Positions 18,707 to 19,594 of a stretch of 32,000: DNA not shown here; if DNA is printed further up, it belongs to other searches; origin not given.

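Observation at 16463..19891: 1142-aa fusion of two HdrA-like modules carrying an inserted pseudo-receiver (CheY-like) domain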

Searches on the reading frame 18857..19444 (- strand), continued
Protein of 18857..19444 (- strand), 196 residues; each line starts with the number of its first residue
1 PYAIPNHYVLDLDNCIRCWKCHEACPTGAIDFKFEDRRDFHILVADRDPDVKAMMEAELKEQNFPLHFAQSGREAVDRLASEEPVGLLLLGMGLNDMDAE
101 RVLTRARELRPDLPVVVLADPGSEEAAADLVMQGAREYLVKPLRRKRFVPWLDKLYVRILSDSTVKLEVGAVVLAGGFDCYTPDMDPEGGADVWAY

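Call 70: find_homologous_proteins(query=L066:8551-11982:+, max_evalue=1e-100)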
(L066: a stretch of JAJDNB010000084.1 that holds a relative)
Query L066:8551-11982:+ (1143 aa): 7467 proteins with E <= 1e-100 among 8000 candidates; the best 120 are listed.
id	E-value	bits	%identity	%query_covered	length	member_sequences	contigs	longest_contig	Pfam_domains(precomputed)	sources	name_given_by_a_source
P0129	0.0e+0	2610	100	100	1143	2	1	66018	PF14697.12,PF13450.13,PF07992.21,PF12837.13,PF00070.34,PF03486.21,PF12798.13,PF13484.12,PF12838.13,PF13534.12,PF12800.13,PF00072.31,PF01134.29,PF12831.14,PF01266.31,PF12797.13,PF00890.31,PF00037.33,PF13738.13,PF25160.2,PF13237.12,PF13183.12,PF13187.12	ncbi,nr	ncbi:MAG: FAD-dependent oxidoreductase [Deltaproteobacteria bacterium]|nr:FAD-dependent oxidoreducta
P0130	0.0e+0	2447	93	100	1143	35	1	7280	PF14697.12,PF13450.13,PF07992.21,PF12837.13,PF00070.34,PF03486.21,PF13484.12,PF12838.13,PF13534.12,PF12800.13,PF00072.31,PF01134.29,PF12831.14,PF01266.31,PF12797.13,PF00890.31,PF00037.33,PF13738.13,PF13237.12,PF13183.12,PF13187.12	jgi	jgi:heterodisulfide reductase subunit A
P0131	0.0e+0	2421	92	100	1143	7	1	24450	PF14697.12,PF13450.13,PF07992.21,PF12837.13,PF00070.34,PF03486.21,PF12798.13,PF13484.12,PF12838.13,PF13534.12,PF12800.13,PF00072.31,PF01134.29,PF12831.14,PF01266.31,PF12797.13,PF00890.31,PF00037.33,PF13738.13,PF25160.2,PF13237.12,PF13183.12,PF13187.12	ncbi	ncbi:MAG: FAD-dependent oxidoreductase [Deltaproteobacteria bacterium]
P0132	0.0e+0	2399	91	100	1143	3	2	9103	PF14697.12,PF13450.13,PF07992.21,PF12837.13,PF00070.34,PF03486.21,PF13484.12,PF12838.13,PF13534.12,PF12800.13,PF00072.31,PF01134.29,PF12831.14,PF01266.31,PF12797.13,PF00890.31,PF00037.33,PF13738.13,PF13237.12,PF13183.12,PF13187.12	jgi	jgi:heterodisulfide reductase subunit A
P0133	0.0e+0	2381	90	100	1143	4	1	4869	PF14697.12,PF13450.13,PF07992.21,PF12837.13,PF00070.34,PF03486.21,PF13484.12,PF12838.13,PF13534.12,PF13454.13,PF00072.31,PF01134.29,PF12831.14,PF01266.31,PF12797.13,PF00890.31,PF00037.33,PF13738.13,PF13237.12,PF13183.12,PF13187.12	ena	-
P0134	0.0e+0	2364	89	100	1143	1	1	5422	PF14697.12,PF13450.13,PF07992.21,PF12837.13,PF00070.34,PF03486.21,PF12798.13,PF13484.12,PF13534.12,PF12800.13,PF00072.31,PF01266.31,PF00890.31,PF13738.13,PF25160.2,PF13237.12,PF12838.13,PF13454.13,PF01134.29,PF01494.26,PF12831.14,PF12797.13,PF00037.33,PF13183.12,PF13187.12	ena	-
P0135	0.0e+0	2163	81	100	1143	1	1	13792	PF14697.12,PF13450.13,PF07992.21,PF12837.13,PF00070.34,PF13484.12,PF12838.13,PF12800.13,PF00072.31,PF01134.29,PF12831.14,PF01266.31,PF12797.13,PF00890.31,PF00037.33,PF13738.13,PF25160.2,PF13237.12,PF13183.12,PF13187.12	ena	-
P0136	0.0e+0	2143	80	100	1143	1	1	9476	PF14697.12,PF13450.13,PF07992.21,PF12837.13,PF00070.34,PF03486.21,PF13484.12,PF12838.13,PF12800.13,PF00072.31,PF01134.29,PF01494.26,PF12831.14,PF01266.31,PF12797.13,PF00890.31,PF00037.33,PF13738.13,PF13237.12,PF13187.12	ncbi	-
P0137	0.0e+0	2141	81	100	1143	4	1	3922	PF14697.12,PF17179.10,PF13450.13,PF07992.21,PF12837.13,PF00070.34,PF03486.21,PF12798.13,PF13484.12,PF12838.13,PF13534.12,PF12800.13,PF00072.31,PF01134.29,PF12831.14,PF01266.31,PF12797.13,PF00890.31,PF00037.33,PF25160.2,PF13237.12,PF13183.12,PF13187.12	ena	-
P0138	0.0e+0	2139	80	100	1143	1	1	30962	PF14697.12,PF13450.13,PF07992.21,PF12837.13,PF00070.34,PF03486.21,PF13484.12,PF12838.13,PF12800.13,PF00072.31,PF01134.29,PF01494.26,PF12831.14,PF01266.31,PF12797.13,PF00890.31,PF00037.33,PF13738.13,PF13237.12,PF13187.12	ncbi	-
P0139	0.0e+0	2136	80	100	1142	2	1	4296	PF14697.12,PF13450.13,PF07992.21,PF12837.13,PF00070.34,PF03486.21,PF13484.12,PF12838.13,PF13534.12,PF12800.13,PF00072.31,PF01134.29,PF01494.26,PF12831.14,PF01266.31,PF12797.13,PF00890.31,PF00037.33,PF13738.13,PF13237.12,PF13183.12,PF13187.12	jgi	jgi:heterodisulfide reductase subunit A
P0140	0.0e+0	2136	80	100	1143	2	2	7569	PF14697.12,PF13450.13,PF07992.21,PF12837.13,PF00070.34,PF03486.21,PF13484.12,PF12838.13,PF12800.13,PF00072.31,PF01134.29,PF01494.26,PF12831.14,PF01266.31,PF12797.13,PF00890.31,PF00037.33,PF13738.13,PF13237.12,PF13187.12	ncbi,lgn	-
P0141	0.0e+0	2130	80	100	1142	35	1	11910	PF14697.12,PF13450.13,PF07992.21,PF12837.13,PF00070.34,PF03486.21,PF13484.12,PF12838.13,PF12800.13,PF00072.31,PF01134.29,PF12831.14,PF01266.31,PF12797.13,PF00890.31,PF00037.33,PF13738.13,PF25160.2,PF13237.12,PF13183.12,PF13187.12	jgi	-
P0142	0.0e+0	2116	79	100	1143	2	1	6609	PF14697.12,PF13450.13,PF07992.21,PF12837.13,PF00070.34,PF03486.21,PF13484.12,PF12838.13,PF13454.13,PF12800.13,PF00072.31,PF01134.29,PF01494.26,PF12831.14,PF01266.31,PF12797.13,PF00890.31,PF00037.33,PF13738.13,PF25160.2,PF13237.12,PF13183.12,PF13187.12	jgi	jgi:heterodisulfide reductase subunit A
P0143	0.0e+0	2100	80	98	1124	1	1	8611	PF14697.12,PF13450.13,PF07992.21,PF12837.13,PF00070.34,PF03486.21,PF13484.12,PF12838.13,PF12800.13,PF00072.31,PF01134.29,PF01494.26,PF12831.14,PF01266.31,PF12797.13,PF00890.31,PF00037.33,PF13738.13,PF13237.12,PF13187.12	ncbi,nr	ncbi:MAG: FAD-dependent oxidoreductase, partial [Desulfovibrionaceae bacterium]|nr:FAD-dependent oxi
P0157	0.0e+0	1908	71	100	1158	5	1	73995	PF14697.12,PF17179.10,PF13450.13,PF07992.21,PF12837.13,PF00070.34,PF03486.21,PF12798.13,PF13484.12,PF12838.13,PF13534.12,PF00072.31,PF01134.29,PF12831.14,PF01266.31,PF12797.13,PF00890.31,PF00037.33,PF13738.13,PF25160.2,PF13237.12,PF13183.12,PF13187.12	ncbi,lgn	-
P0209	0.0e+0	1819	69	100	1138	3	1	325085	PF14697.12,PF17179.10,PF13450.13,PF07992.21,PF12837.13,PF00070.34,PF03486.21,PF13484.12,PF12838.13,PF00072.31,PF01134.29,PF01494.26,PF12831.14,PF01266.31,PF12797.13,PF00890.31,PF00037.33,PF25160.2,PF13237.12,PF13183.12,PF13187.12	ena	-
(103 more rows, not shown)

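Call 75: list_cluster_members(proteins=[P0262, P0259, P0254, P0209, P0157])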
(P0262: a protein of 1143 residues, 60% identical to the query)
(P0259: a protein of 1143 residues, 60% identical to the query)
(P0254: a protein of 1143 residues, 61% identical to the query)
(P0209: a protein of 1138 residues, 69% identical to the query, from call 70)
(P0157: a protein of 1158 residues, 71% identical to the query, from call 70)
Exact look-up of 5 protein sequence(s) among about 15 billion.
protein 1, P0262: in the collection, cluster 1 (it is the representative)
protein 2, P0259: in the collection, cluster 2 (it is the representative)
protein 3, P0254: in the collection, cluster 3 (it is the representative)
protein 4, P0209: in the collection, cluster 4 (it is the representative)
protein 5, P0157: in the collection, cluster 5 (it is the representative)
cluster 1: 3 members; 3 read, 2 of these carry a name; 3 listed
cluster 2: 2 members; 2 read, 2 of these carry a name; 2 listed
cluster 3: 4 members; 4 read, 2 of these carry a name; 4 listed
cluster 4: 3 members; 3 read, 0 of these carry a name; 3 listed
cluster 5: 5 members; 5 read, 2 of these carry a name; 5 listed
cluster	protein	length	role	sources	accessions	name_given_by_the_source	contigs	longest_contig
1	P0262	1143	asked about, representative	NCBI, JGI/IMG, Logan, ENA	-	heterodisulfide reductase subunit A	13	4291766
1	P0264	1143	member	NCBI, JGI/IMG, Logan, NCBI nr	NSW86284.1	MAG: FAD-dependent oxidoreductase [Syntrophobacteraceae bacterium] | FAD-dependent oxidoreductase [Syntrophobacteraceae bacterium]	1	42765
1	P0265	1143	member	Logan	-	-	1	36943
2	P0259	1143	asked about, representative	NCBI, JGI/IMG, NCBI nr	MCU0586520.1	MAG: response regulator [Syntrophobacteraceae bacterium] | heterodisulfide reductase subunit A | response regulator [Syntrophobacteraceae bacterium]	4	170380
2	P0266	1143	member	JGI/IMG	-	heterodisulfide reductase subunit A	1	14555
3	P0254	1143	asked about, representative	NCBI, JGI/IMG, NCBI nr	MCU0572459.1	MAG: FAD-dependent oxidoreductase [Syntrophobacteraceae bacterium] | heterodisulfide reductase subunit A | FAD-dependent oxidoreductase [Syntrophobacteraceae bacterium]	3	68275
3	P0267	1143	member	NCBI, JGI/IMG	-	heterodisulfide reductase subunit A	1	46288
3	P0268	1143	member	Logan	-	-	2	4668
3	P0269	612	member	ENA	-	-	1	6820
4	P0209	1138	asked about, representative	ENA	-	-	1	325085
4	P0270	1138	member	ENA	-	-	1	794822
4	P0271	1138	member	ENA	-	-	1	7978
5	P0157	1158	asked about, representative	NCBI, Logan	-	-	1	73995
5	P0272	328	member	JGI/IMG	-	heterodisulfide reductase subunit A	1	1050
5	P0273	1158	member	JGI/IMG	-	heterodisulfide reductase subunit A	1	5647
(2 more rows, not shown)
